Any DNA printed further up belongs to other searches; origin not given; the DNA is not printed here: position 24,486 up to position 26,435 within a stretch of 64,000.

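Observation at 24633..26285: A 550-aa fusion of an unknown polytopic membrane domain to a UbiA-family prenyltransferase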

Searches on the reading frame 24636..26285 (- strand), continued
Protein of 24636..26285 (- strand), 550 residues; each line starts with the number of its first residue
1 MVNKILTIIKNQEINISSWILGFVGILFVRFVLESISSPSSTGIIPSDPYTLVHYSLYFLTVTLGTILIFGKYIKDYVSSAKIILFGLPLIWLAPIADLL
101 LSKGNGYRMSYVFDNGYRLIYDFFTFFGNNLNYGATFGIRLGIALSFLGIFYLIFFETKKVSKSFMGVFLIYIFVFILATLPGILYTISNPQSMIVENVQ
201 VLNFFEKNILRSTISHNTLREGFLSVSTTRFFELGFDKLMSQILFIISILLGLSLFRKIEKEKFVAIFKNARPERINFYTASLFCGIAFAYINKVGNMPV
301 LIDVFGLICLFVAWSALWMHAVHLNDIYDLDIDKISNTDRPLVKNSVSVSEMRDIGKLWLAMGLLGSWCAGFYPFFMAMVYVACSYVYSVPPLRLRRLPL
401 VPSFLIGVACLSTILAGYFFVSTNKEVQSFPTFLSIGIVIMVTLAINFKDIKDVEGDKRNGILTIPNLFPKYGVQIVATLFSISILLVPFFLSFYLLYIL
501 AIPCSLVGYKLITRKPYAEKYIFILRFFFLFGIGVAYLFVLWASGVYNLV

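Call 18: find_encoding_contigs(protein=P0120, flank=6000, max_places=2)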
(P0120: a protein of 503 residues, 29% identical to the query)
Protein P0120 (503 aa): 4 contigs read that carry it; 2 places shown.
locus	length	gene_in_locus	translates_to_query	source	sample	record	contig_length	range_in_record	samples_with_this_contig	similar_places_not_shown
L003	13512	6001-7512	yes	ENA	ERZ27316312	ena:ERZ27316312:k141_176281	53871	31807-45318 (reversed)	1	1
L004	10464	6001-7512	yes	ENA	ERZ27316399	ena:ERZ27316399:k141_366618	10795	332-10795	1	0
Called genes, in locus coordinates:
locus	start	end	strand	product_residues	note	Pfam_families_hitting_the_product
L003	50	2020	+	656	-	PF16177:ACAS_N, PF00501:AMP-binding, PF13193:AMP-binding_C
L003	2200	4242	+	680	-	PF02743:dCache_1, PF17201:Cache_3-Cache_2, PF08269:dCache_2 (weak), PF17200:sCache_2 (faint), PF08448:PAS_4, PF13426:PAS_9, PF00512:HisKA, PF02518:HATPase_c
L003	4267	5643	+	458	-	PF00072:Response_reg, PF01078:Mg_chelatase (faint), PF00158:Sigma54_activat, PF14532:Sigma54_activ_2, PF07724:AAA_2, PF07728:AAA_5 (weak), PF25601:AAA_lid_14, PF02954:HTH_8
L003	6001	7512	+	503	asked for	PF01040:UbiA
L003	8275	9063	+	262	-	PF01012:ETF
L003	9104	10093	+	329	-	PF01012:ETF, PF00766:ETF_alpha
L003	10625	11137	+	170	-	PF07963:N_methyl, PF12019:GspH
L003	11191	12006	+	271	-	PF07963:N_methyl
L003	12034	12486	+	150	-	PF07963:N_methyl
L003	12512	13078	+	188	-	PF14341:PilX_N (weak)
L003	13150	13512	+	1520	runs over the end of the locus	PF28373:PilY1_homolog_dom, PF05567:T4P_PilY1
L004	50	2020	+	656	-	PF16177:ACAS_N, PF00501:AMP-binding, PF13193:AMP-binding_C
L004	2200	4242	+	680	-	PF02743:dCache_1, PF17201:Cache_3-Cache_2, PF08269:dCache_2 (weak), PF17200:sCache_2 (faint), PF08448:PAS_4, PF13426:PAS_9, PF00512:HisKA, PF02518:HATPase_c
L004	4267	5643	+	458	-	PF00072:Response_reg, PF01078:Mg_chelatase (faint), PF00158:Sigma54_activat, PF14532:Sigma54_activ_2, PF07724:AAA_2, PF07728:AAA_5 (weak), PF25601:AAA_lid_14, PF02954:HTH_8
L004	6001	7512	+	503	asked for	PF01040:UbiA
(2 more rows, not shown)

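Call 19: predict_structure(alignment_id=A1)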
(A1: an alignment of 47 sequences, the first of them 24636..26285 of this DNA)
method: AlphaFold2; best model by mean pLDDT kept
length: 550 residues; sequences in the alignment: 47
mean_pLDDT: 91.5   pTM: 0.91
mean pLDDT of the five models: 91.5, 90.6, 89.5, 88.7, 88.1
residues with pLDDT >= 90: 390; 70-90: 150; 50-70: 10; < 50: 0
segments of 3 or more residues with pLDDT < 50: none
pLDDT, mean of each block of 10 residues (from residue 1): 91 92 95 83 78 95 98 96 96 92 85 84 88 87 94 96 97 96 90 73 90 88 79 92 98 96 94 91 94 88 95 97 93 87 93 95 97 96 94 86 95 97 92 95 94 86 90 95 96 93 97 92 93 89 80
secondary structure, 60 per line:
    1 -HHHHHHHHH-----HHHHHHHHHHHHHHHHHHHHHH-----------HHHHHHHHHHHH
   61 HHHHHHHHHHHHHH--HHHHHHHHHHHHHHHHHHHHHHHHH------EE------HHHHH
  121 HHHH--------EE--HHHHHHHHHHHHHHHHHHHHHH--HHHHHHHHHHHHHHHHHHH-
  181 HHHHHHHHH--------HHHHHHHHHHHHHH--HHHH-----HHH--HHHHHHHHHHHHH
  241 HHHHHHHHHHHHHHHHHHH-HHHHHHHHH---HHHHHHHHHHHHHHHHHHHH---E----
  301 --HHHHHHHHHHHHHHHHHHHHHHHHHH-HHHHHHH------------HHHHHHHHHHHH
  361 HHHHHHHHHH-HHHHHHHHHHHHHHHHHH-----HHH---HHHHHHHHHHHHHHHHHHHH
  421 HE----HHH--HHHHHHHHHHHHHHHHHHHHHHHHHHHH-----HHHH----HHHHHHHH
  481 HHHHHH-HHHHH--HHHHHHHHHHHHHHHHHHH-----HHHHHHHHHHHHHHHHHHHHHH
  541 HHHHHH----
elements in order: H2-10 H16-37 H49-74 H77-101 H116-124 H137-158 H161-179 H181-189 H198-211 H214-217 H228-259 H261-269 H273-292 H303-328 H330-336 H349-370 H372-389 H401-421 H432-459 H465-468 H473-486 H488-492 H495-513 H519-546

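Call 24: fold_search(model_id=the predicted structure, library=pdb)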
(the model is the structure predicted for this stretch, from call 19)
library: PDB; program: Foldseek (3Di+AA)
matches with E <= 10: 192; with E <= 0.001: 13
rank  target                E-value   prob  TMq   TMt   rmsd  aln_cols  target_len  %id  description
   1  4tq4_A                8.4e-06  1.00  0.35  0.62   6.3       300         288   19  Structure of a UbiA homolog from Archaeoglobus fulgidus bound to DMAPP and Mg2+ (released 2014-07-16)
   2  7bpu_A                9.1e-06  1.00  0.34  0.58   6.7       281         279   21  Structural and mechanistic insights into the biosynthesis of Digeranylgeranylglyceryl phosphate synthase in membranes (released 2021-04-14)
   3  4tq4_D                1.1e-05  1.00  0.38  0.66   5.5       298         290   19  Structure of a UbiA homolog from Archaeoglobus fulgidus bound to DMAPP and Mg2+ (released 2014-07-16)
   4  4tq3_B                1.2e-05  1.00  0.39  0.71   5.1       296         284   17  Structure of a UbiA homolog from Archaeoglobus fulgidus bound to GPP and Mg2+ (released 2014-07-16)
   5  4tq3_A                1.3e-05  1.00  0.40  0.72   4.8       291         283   17  Structure of a UbiA homolog from Archaeoglobus fulgidus bound to GPP and Mg2+ (released 2014-07-16)
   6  4tq4_C                1.6e-05  1.00  0.39  0.69   4.9       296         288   17  Structure of a UbiA homolog from Archaeoglobus fulgidus bound to DMAPP and Mg2+ (released 2014-07-16)
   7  4tq4_B                1.8e-05  1.00  0.38  0.68   5.1       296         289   16  Structure of a UbiA homolog from Archaeoglobus fulgidus bound to DMAPP and Mg2+ (released 2014-07-16)
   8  6m31_A                2.1e-05  1.00  0.35  0.60   6.5       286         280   21  Structural and Functional Insights into an Archaeal Lipid Synthase (released 2021-02-03)
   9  4tq6_A                1.7e-04  1.00  0.35  0.64   5.8       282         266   18  Structure of a UbiA homolog from Archaeoglobus fulgidus bound to Cd2+ (released 2014-07-16)
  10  4od5_A                2.1e-04  1.00  0.37  0.68   5.0       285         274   20  Substrate-bound structure of a UbiA homolog from Aeropyrum pernix K1 (released 2014-03-19)
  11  4tq5                  2.3e-04  1.00  0.36  0.66   5.2       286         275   16  Structure of a UbiA homolog from Archaeoglobus fulgidus (released 2014-07-16)
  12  4od4_A                2.5e-04  1.00  0.37  0.68   4.6       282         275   20  Apo structure of a UbiA homolog from Aeropyrum pernix K1 (released 2014-03-19)
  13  4tq6_B                2.6e-04  1.00  0.37  0.69   5.2       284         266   17  Structure of a UbiA homolog from Archaeoglobus fulgidus bound to Cd2+ (released 2014-07-16)
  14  8j8j_A                1.6e-03  1.00  0.36  0.61   6.0       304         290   15  Membrane bound PRTase, C3 symmetry, donor bound (released 2024-02-07)
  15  8djk_B                8.7e-03  1.00  0.37  0.65   5.0       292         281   17  HMGCR-UBIAD1 Complex State 2 (released 2022-08-03)
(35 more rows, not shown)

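Call 40: find_related_loci(query=A3, collection=genome_contigs, flank=6000)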
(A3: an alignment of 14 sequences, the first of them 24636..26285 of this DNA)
Query A3 (550 aa) in genome_contigs; peptide patterns used: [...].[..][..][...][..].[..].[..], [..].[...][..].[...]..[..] (x = any residue, [..] = any of these).
186 stretches matched a pattern; 44 encode a relative of the query (tblastn E <= 1e-3); 43 distinct loci.
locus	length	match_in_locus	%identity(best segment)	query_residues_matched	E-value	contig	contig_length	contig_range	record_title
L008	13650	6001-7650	73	1-550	0e+0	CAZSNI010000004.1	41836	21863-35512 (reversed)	MAG TPA_asm: uncultured Candidatus Saccharibacteria bacterium isolate SRP286056_co1_435 genome assembly, contig: NODE_92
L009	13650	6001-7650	69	1-550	0e+0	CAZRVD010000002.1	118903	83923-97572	MAG TPA_asm: uncultured Candidatus Saccharibacteria bacterium isolate SRP178908_co1_5 genome assembly, contig: NODE_59_l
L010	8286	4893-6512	62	1-540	0e+0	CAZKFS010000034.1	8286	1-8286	MAG TPA_asm: uncultured Candidatus Saccharibacteria bacterium isolate binchicken_co264_1 genome assembly, contig: NODE_3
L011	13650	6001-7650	60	1-550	0e+0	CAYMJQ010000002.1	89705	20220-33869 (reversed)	MAG TPA_asm: uncultured Candidatus Saccharibacteria bacterium isolate SRP329715_co2_189 genome assembly, contig: NODE_52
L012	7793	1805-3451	62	2-550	0e+0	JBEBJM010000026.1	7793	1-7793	MAG: Nitrospira sp. isolate SF2_9 NODE_4028_length_7793_cov_6.324539, whole genome shotgun sequence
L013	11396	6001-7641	61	1-548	0e+0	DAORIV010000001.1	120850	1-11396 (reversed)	MAG TPA_asm: Parcubacteria group bacterium isolate AMR_MDS_5568 NODE_21_length_120850_cov_12.747912, whole genome shotgu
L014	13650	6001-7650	59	1-550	0e+0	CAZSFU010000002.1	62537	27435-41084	MAG TPA_asm: uncultured Candidatus Saccharibacteria bacterium isolate SRP170004_co1_24 genome assembly, contig: NODE_556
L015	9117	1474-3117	58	1-550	0e+0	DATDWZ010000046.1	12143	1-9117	MAG TPA_asm: Candidatus Paceibacterota bacterium isolate SMAG_U8125 k141_1432702, whole genome shotgun sequence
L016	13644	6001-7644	57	1-550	0e+0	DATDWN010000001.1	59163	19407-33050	MAG TPA_asm: Candidatus Paceibacterota bacterium isolate SMAG_U8111 k141_1118273, whole genome shotgun sequence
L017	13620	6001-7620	59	1-542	0e+0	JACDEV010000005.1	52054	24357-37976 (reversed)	MAG: Patescibacteria group bacterium isolate MGR_bin369 SD2903_NODE_39_length_52054_cov_1.429661, whole genome shotgun s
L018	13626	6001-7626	57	1-542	0e+0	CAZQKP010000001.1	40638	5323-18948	MAG TPA_asm: uncultured Candidatus Saccharibacteria bacterium isolate SRP273308_co1_145 genome assembly, contig: NODE_91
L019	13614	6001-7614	55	1-538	0e+0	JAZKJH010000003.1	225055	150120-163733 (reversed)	MAG: Patescibacteria group bacterium isolate ADI_DC_SW_02_SPN_11032020-bin097_1 DCSW02SPN_B097_1_000000000003, whole gen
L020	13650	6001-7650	59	1-550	0e+0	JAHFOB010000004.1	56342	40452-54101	MAG: Candidatus Zambryskiibacteriota bacterium isolate nzgw494 NODE_204_length_56343_cov_3.769983, whole genome shotgun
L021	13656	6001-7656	55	1-542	0e+0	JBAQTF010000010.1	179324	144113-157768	MAG: Minisyncoccia bacterium isolate MFD03284_ilm_asm_bin37 k127_142959, whole genome shotgun sequence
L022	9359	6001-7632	53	1-550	0e+0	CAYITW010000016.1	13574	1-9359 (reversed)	MAG TPA_asm: uncultured Candidatus Saccharibacteria bacterium isolate ERP119705_co5_455 genome assembly, contig: NODE_56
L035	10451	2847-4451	34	1-540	1e-94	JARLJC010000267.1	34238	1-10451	MAG: Alphaproteobacteria bacterium isolate MAG_CA1 MetaCoAG_Bin_1_Anoxic_k141_1962662, whole genome shotgun sequence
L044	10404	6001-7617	32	3-536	4e-62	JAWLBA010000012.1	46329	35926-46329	MAG: Verrucomicrobiia bacterium isolate ABC2.39 ABC2.39.fa-12, whole genome shotgun sequence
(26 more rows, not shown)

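Call 45: find_encoding_contigs(protein=P0118, flank=8000, max_places=2)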
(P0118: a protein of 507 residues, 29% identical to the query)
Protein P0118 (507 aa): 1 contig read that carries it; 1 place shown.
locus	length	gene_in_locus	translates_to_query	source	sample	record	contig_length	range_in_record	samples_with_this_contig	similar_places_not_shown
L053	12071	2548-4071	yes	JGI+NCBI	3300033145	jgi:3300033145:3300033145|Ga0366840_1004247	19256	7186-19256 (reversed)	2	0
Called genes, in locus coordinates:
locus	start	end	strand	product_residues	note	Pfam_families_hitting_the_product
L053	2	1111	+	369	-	?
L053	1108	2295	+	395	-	PF01411:tRNA-synt_2c, PF07973:tRNA_SAD (weak), PF02272:DHHA1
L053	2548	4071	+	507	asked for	PF01040:UbiA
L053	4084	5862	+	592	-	-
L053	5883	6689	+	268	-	-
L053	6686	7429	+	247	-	-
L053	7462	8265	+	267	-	-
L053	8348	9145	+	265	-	-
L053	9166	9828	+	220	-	PF00535:Glycos_transf_2, PF10111:Glyco_tranf_2_2 (weak)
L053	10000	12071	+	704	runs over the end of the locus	-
